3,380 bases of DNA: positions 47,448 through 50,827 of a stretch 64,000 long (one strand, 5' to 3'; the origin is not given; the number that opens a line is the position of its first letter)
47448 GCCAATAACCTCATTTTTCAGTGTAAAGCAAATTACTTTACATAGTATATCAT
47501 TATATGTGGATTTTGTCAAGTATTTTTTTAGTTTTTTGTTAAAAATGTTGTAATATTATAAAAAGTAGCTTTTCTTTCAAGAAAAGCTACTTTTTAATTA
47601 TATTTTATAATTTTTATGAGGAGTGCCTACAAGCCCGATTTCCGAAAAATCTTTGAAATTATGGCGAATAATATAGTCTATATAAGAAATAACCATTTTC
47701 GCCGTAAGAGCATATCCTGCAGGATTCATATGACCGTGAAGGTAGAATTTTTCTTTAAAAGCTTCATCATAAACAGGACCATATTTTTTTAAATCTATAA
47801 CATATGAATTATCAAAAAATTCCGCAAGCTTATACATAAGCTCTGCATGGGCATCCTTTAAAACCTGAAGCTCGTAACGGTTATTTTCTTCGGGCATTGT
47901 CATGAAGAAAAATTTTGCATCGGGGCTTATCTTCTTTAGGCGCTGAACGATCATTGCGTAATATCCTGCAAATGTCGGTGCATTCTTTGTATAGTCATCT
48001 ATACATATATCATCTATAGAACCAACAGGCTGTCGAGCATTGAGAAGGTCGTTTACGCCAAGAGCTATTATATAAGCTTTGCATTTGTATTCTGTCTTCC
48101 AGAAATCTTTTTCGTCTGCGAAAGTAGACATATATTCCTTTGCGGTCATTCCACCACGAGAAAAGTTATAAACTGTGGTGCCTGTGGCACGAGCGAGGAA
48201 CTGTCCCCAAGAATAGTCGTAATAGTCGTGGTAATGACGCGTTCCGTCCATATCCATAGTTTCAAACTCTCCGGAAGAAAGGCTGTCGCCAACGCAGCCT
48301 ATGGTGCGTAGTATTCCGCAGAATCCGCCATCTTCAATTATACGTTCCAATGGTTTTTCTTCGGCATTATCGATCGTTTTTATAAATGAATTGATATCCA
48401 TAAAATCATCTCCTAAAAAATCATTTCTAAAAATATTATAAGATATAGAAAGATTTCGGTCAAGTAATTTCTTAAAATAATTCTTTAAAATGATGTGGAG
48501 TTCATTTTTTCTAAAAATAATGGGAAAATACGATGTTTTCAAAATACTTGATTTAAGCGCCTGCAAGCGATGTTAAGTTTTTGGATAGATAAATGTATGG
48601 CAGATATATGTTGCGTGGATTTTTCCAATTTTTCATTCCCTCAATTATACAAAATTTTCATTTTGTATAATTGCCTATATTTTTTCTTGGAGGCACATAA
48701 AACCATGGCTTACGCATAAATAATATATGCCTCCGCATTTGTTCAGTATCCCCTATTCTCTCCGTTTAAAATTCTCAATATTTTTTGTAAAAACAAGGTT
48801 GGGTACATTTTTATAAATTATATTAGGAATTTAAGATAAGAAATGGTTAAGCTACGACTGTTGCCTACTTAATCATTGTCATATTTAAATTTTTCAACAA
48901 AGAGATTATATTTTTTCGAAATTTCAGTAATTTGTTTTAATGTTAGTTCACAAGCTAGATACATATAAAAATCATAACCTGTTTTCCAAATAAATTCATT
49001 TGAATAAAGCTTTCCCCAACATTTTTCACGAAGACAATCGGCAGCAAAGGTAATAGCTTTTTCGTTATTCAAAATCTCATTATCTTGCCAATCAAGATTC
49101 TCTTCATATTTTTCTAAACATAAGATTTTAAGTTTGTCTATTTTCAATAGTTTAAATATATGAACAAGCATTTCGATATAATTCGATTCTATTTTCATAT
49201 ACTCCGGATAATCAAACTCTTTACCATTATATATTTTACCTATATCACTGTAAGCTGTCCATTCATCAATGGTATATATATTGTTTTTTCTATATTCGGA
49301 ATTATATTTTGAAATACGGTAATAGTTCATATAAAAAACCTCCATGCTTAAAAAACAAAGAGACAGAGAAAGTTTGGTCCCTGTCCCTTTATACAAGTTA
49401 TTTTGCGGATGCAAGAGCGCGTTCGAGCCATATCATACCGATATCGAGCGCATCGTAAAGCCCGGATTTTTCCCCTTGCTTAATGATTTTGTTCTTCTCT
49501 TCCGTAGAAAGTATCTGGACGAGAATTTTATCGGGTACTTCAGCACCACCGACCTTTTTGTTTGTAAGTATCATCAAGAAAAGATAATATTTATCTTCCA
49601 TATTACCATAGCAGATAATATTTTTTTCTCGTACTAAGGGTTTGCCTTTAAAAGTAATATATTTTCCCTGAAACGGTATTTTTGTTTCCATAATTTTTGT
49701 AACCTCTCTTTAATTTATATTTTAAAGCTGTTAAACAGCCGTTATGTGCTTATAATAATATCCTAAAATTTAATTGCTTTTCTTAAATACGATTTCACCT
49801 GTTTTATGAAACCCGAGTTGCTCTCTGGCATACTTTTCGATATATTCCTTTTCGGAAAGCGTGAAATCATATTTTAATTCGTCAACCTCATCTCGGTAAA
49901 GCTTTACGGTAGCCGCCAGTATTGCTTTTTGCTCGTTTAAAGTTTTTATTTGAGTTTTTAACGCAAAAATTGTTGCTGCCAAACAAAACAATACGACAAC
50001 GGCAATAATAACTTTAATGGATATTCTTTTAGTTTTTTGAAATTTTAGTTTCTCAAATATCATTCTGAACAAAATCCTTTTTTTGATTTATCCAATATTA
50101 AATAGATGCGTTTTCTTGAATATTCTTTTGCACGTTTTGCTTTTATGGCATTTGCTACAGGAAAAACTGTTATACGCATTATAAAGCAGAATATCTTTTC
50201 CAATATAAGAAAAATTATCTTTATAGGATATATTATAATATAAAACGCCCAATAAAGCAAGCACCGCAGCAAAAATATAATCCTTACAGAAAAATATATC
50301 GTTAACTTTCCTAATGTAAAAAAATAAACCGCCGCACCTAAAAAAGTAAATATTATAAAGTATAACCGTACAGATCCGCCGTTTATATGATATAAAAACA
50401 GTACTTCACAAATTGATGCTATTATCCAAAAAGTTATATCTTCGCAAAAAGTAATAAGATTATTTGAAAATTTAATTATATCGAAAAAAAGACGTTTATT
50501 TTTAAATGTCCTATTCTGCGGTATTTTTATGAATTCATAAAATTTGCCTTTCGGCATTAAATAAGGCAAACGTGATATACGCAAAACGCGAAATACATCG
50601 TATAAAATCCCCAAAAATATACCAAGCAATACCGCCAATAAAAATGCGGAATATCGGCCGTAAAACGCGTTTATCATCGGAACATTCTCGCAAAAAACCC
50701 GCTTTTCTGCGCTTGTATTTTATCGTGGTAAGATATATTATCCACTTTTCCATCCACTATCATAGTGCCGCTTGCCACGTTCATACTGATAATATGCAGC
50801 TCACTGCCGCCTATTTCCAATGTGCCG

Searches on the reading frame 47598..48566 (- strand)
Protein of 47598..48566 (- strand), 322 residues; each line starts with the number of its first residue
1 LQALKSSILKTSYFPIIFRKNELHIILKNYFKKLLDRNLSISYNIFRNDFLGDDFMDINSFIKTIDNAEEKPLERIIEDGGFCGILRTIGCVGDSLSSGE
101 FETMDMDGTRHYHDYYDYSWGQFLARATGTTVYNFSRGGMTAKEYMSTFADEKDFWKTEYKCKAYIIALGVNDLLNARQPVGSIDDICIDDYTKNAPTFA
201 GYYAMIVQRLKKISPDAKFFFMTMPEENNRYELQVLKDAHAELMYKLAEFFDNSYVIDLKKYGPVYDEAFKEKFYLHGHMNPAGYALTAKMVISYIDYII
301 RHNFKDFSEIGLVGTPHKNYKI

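Call 60: search_protein_families(library=pfam, proteins=[window:47598-48566:-], max_evalue=0.00001)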
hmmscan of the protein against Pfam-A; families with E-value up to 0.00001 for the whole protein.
window:47598-48566:- (322 aa): 2 families
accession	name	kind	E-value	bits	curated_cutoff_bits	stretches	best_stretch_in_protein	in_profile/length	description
PF13472.12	Lipase_GDSL_2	-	8.6e-14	52.9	32.9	1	91-287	1-178/178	GDSL-like Lipase/Acylhydrolase family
PF00657.28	Lipase_GDSL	-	1.1e-11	45.7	23.6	1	89-290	1-206/208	GDSL-like Lipase/Acylhydrolase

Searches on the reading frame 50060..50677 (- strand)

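Call 60: search_protein_families(library=pfam, proteins=[window:50060-50677:-], max_evalue=0.00001)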
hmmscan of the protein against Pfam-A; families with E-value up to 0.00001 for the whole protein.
window:50060-50677:- (205 aa): 1 family
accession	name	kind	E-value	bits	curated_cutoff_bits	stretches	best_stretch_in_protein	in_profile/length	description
PF09578.15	Spore_YabQ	-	1.4e-15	57.7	27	1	62-123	19-79/79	Spore cortex protein YabQ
